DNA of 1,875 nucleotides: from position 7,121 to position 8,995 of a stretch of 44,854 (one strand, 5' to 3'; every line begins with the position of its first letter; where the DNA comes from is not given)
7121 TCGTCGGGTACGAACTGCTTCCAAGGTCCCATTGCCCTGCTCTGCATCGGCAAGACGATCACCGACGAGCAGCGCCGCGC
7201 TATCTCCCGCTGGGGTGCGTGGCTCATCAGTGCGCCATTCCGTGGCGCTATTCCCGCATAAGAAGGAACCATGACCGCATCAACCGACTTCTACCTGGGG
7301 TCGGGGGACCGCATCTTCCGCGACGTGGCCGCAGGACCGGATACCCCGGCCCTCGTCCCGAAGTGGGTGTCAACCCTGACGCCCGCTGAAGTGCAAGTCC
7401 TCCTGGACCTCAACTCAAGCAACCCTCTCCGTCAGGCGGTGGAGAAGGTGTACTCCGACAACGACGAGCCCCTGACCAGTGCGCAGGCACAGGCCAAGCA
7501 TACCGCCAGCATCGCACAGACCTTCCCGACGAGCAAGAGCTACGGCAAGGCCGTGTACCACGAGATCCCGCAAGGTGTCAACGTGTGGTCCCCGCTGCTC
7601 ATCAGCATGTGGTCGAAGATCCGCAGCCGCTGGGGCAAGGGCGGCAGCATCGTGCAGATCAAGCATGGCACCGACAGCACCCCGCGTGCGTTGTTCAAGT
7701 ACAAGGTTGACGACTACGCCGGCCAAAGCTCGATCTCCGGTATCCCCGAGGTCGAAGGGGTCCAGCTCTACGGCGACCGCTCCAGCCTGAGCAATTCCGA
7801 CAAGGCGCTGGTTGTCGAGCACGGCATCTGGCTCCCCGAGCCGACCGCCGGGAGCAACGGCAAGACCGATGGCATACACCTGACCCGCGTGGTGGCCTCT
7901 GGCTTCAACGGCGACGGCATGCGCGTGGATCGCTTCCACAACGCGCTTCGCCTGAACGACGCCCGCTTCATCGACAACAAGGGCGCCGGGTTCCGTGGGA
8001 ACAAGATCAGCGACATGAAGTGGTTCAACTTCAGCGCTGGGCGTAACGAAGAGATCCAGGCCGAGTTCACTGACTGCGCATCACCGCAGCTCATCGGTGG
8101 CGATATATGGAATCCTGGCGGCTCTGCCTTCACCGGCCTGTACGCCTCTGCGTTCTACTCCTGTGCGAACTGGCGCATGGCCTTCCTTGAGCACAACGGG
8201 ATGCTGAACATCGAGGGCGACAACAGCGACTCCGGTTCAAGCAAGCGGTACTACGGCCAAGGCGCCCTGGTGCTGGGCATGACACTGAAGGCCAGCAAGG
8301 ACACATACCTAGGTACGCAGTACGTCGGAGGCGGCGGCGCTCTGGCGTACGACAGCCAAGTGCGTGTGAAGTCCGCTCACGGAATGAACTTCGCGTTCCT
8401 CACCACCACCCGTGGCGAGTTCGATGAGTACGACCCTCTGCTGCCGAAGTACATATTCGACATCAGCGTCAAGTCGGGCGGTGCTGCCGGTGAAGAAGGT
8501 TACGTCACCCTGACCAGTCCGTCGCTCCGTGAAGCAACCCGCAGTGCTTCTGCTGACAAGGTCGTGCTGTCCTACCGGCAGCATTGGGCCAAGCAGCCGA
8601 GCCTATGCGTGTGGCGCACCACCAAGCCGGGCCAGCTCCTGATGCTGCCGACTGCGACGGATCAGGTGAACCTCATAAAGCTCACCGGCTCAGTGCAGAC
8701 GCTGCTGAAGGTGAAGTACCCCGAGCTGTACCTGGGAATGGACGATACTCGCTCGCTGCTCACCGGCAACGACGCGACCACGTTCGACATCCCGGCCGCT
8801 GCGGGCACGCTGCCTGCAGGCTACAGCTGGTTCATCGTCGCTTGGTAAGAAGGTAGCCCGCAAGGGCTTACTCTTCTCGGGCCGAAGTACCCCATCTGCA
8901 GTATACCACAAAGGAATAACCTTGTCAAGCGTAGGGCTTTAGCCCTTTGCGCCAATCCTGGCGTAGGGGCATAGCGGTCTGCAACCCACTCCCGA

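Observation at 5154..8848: Three-gene head-spike-like or second receptor-binding module placed after terminase and lysis genes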

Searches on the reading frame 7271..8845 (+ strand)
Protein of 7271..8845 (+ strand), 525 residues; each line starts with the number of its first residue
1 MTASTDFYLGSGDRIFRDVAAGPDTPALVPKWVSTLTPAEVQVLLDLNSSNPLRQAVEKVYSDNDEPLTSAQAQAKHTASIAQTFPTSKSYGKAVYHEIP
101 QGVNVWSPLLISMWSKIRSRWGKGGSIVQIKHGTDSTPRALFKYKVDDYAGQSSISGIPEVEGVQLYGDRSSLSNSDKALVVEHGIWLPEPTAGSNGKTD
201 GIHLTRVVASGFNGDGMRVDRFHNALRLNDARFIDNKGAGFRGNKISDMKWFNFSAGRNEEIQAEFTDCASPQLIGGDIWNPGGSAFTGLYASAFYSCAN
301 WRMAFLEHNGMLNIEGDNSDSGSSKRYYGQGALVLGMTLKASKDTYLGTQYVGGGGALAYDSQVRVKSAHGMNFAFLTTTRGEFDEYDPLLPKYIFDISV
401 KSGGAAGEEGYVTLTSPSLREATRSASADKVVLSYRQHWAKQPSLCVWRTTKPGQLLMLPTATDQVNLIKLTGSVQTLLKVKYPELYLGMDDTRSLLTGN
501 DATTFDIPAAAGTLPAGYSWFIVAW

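Call 8: search_protein_families(library=pfam, proteins=[window:7271-8845:+], max_evalue=1)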
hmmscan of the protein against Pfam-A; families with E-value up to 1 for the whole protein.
window:7271-8845:+ (525 aa): 0 families

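Call 9: search_protein_families(library=ncbifam, proteins=[window:7271-8845:+], max_evalue=1)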
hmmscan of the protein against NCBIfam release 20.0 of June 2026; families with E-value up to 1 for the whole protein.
window:7271-8845:+ (525 aa): 0 families

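Call 10: search_protein_families(library=phrogs, proteins=[window:7271-8845:+], max_evalue=1)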
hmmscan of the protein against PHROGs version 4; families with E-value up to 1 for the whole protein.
window:7271-8845:+ (525 aa): 1 family
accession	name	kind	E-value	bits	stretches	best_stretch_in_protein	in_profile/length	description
phrog_1858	-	tail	0.005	15.8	1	437-514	125-199/1018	tail fiber protein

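Call 22: search_solved_structures(query=window:7271-8845:+, max_evalue=1)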
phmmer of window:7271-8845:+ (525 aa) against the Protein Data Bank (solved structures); distinct sequences matched with E-value up to 1: 0.

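Call 40: search_dna_similar(query=window:7271-8845:+, collection=phages, mode=protein, max_rows=30, max_evalue=0.001)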
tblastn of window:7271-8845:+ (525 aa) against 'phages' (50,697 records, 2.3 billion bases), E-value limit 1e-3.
No match.

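Call 49: find_homologous_proteins(query=window:7271-8845:+, max_evalue=0.001)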
Query window:7271-8845:+ (525 aa): 6 proteins with E <= 0.001 among 8000 candidates.
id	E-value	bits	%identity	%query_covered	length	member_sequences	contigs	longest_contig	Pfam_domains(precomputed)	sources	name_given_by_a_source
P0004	0.0e+0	1205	100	100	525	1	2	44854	-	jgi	jgi:hypothetical protein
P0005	5.2e-279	944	79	99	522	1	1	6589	-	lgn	-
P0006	1.0e-201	689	58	100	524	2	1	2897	-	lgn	-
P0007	4.9e-79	284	40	88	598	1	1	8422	-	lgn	-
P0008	1.3e-75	273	40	85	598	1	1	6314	-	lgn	-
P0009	1.3e-61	227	46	56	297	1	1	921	-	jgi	jgi:hypothetical protein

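Call 50: find_encoding_contigs(protein=P0007, flank=10000)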
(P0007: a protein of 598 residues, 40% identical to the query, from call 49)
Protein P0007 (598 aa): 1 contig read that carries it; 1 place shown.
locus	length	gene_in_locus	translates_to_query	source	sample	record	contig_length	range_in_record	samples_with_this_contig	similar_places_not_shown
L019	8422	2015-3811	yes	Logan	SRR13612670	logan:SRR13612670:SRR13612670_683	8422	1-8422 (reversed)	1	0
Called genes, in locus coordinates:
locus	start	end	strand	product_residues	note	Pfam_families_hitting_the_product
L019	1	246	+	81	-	?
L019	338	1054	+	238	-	-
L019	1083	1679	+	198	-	PF04545:Sigma70_r4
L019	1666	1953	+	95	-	-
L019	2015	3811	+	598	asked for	-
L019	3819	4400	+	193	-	-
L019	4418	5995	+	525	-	PF05136:Phage_portal_2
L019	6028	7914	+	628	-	PF04586:Peptidase_S78, PF05065:Phage_capsid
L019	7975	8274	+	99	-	-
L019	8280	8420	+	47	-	?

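Call 51: find_encoding_contigs(protein=P0008, flank=10000)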
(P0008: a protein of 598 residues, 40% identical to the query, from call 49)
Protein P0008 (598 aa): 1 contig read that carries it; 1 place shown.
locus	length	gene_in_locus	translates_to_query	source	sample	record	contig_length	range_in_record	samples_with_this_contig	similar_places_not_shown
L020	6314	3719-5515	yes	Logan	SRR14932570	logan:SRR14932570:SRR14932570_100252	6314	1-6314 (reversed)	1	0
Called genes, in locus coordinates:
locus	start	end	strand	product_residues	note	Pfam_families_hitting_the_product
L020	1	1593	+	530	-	?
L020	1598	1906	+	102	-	-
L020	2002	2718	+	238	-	-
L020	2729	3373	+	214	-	-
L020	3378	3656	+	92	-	-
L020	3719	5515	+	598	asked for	-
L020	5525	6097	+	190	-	-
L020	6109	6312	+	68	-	?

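Call 52: find_encoding_contigs(protein=P0005, flank=10000)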
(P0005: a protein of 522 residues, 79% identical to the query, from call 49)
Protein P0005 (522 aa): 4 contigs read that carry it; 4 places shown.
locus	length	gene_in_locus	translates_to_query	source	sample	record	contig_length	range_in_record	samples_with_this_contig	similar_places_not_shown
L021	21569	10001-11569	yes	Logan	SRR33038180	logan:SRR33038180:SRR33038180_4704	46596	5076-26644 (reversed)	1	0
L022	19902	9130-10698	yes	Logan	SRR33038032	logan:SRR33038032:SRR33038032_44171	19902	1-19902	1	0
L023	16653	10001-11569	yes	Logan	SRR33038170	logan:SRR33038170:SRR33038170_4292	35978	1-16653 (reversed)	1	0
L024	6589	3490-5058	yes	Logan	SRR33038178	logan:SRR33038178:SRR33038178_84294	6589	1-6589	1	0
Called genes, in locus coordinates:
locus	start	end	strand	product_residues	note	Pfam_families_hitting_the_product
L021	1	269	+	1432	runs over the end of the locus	-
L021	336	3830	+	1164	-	-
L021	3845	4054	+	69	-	-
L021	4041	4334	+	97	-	PF11123:DNA_Packaging_2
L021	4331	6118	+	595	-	PF22530:Terminase-T7_RNaseH-like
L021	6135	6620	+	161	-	-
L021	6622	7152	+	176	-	PF00959:Phage_lysozyme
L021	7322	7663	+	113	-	-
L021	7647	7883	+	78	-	PF23793:LysC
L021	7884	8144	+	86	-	-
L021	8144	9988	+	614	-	PF00150:Cellulase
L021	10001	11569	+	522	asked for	-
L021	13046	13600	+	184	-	-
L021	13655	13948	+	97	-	-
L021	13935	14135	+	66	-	-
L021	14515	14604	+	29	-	-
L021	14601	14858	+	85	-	-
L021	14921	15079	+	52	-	-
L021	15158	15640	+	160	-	-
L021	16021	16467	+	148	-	-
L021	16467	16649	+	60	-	-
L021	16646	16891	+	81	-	-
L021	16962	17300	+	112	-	-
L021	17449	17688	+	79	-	-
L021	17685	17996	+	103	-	-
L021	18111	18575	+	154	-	-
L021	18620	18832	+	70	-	-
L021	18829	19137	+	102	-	-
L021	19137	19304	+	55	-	-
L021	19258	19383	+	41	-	-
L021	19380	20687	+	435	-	PF13481:AAA_25, PF03796:DnaB_C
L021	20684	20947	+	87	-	-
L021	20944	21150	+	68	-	-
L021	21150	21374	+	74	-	-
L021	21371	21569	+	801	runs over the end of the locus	PF00476:DNA_pol_A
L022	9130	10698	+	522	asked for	-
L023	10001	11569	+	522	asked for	-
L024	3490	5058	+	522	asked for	-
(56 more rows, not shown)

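Call 72: search_protein_families(library=ncbifam, proteins=[L021:7884-8141:+, L019:1666-1950:+, L019:3819-4397:+], max_evalue=1)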
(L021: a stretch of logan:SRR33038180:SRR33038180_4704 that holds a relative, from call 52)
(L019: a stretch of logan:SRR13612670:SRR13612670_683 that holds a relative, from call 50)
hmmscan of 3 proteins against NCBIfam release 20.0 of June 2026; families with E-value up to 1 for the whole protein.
L021:7884-8141:+ (86 aa): 1 family
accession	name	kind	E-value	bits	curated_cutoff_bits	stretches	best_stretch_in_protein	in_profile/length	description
NF048002.1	spike_base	equivalog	1.7e-16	60.2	28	1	5-85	1-84/85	spike base protein, RCAP_Rcc01079 family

L019:1666-1950:+ (95 aa): 0 families

L019:3819-4397:+ (193 aa): 1 family
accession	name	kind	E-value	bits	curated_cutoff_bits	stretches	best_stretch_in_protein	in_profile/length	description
NF004888.0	PRK06251.1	equivalog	0.094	12.9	101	1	39-67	37-65/102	V-type ATP synthase subunit K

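Call 88: predict_structure(alignment_id=A5)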
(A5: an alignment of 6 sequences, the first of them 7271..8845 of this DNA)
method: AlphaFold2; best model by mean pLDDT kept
length: 525 residues; sequences in the alignment: 6
mean_pLDDT: 38.2   pTM: 0.32
mean pLDDT of the five models: 38.2, 37.2, 37.2, 36.9, 34.0
residues with pLDDT >= 90: 0; 70-90: 30; 50-70: 35; < 50: 460
segments of 3 or more residues with pLDDT < 50: 1-3, 21-25, 70-203, 205-240, 242-245, 247-265, 267-525
pLDDT, mean of each block of 10 residues (from residue 1): 59 65 48 64 77 77 60 41 26 32 35 34 34 32 37 35 37 36 39 39 44 43 41 44 47 42 47 43 35 43 39 29 29 31 30 25 24 23 28 25 26 27 26 24 25 27 32 38 37 36 38 34 33
secondary structure, 60 per line:
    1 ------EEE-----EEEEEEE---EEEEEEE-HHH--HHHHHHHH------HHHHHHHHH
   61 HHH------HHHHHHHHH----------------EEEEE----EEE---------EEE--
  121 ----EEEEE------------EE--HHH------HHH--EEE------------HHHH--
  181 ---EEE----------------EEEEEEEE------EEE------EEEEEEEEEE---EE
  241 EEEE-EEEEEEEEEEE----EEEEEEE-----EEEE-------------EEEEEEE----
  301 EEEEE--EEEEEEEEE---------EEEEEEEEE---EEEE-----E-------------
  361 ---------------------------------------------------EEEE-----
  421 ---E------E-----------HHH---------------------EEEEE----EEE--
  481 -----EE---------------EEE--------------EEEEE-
elements in order: E7-9 E15-21 E25-31 H38-45 H52-63 H70-78 E95-99 E104-106 E116-118 E125-129 E160-162 H175-178 E184-186 E203-210 E217-219 E226-235 E239-244 E246-256 E261-267 E273-276 E290-296 E301-305 E308-316 E326-334 E338-341 E412-415 E467-471 E476-478 E503-505 E520-524

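Call 97: search_protein_representatives(alignment_id=A5)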
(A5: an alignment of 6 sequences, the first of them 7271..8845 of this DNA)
Query: 6 sequences, 524 profile positions. Proteins with E-value up to 0.001 (for the whole library): 50; up to 1e-10: 42; up to 1e-30: 19. The best 50 are listed.
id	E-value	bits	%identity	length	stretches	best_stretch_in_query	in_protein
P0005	2.9e-279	943.6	-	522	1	5-524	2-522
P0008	6.6e-257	869.8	-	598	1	8-524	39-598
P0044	6.6e-172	589.3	-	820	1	4-524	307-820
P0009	6.8e-159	546.4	-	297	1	230-524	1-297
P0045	7.5e-134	463.7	-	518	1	62-524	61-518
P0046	5.7e-133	460.8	-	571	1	62-524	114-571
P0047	2.8e-126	438.7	-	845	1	59-524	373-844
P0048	4.6e-122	424.8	-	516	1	58-524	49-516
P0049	1.6e-105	370.3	-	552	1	53-524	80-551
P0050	9.1e-101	354.6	-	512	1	35-524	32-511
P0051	5.6e-100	352.0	-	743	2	87-524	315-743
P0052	2.0e-94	333.7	-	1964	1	63-523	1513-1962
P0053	9.5e-85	301.7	-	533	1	58-524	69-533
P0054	3.3e-42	161.3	-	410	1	201-517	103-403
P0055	1.1e-39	153.0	-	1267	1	71-521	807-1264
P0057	7.7e-39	150.2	-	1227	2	86-520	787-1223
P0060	1.5e-29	119.5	-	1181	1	59-519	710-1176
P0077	1.8e-16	76.4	-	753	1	58-491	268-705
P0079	1.0e-12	64.0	-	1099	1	86-489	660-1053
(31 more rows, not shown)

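Call 98: search_protein_families(library=pfam, proteins=[P0044, P0047, P0051, P0046, P0049, P0055, P0057, P0060, P0077, P0079], max_evalue=0.01)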
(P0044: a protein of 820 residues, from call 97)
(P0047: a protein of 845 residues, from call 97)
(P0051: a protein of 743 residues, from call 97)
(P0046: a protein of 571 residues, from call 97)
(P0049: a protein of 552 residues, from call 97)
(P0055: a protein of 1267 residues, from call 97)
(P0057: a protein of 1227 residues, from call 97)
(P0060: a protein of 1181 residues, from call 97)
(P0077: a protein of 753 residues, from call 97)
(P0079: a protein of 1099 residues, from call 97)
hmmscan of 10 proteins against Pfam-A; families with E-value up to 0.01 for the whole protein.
P0044 (820 aa): 1 family
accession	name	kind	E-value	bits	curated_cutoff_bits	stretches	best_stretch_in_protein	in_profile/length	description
PF20434.5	BD-FAE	-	0.00023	21.2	26.8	1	45-149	2-100/215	BD-FAE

P0047 (845 aa): 0 families

P0051 (743 aa): 2 families
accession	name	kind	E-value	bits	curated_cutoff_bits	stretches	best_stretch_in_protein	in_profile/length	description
PF07484.17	Collar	-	0.00022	21.6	24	1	692-730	16-53/57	Phage Tail Collar Domain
PF13229.12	Beta_helix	-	0.0004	20.5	25.9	1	416-496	73-155/158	Right handed beta helix region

P0046 (571 aa): 0 families

P0049 (552 aa): 2 families
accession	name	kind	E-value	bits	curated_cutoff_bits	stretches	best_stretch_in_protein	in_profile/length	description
PF13229.12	Beta_helix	-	0.0015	18.6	25.9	1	234-330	20-111/158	Right handed beta helix region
PF13620.12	CarboxypepD_reg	-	0.0018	19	32.3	1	8-86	5-73/82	Carboxypeptidase regulatory-like domain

P0055 (1267 aa): 1 family
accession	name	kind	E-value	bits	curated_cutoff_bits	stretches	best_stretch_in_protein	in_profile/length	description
PF12708.12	Pect-lyase_RHGA_epim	-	0.0061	16.8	27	0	794-858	4-62/213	Rhamnogalacturonase A/epimerase, pectate lyase-like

P0057 (1227 aa): 2 families
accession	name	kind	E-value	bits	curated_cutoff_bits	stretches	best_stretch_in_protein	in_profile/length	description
PF13229.12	Beta_helix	-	0.00038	20.6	25.9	1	285-430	12-155/158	Right handed beta helix region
PF07484.17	Collar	-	0.0071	16.7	24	0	1160-1215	3-56/57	Phage Tail Collar Domain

P0060 (1181 aa): 0 families

P0077 (753 aa): 0 families

P0079 (1099 aa): 0 families
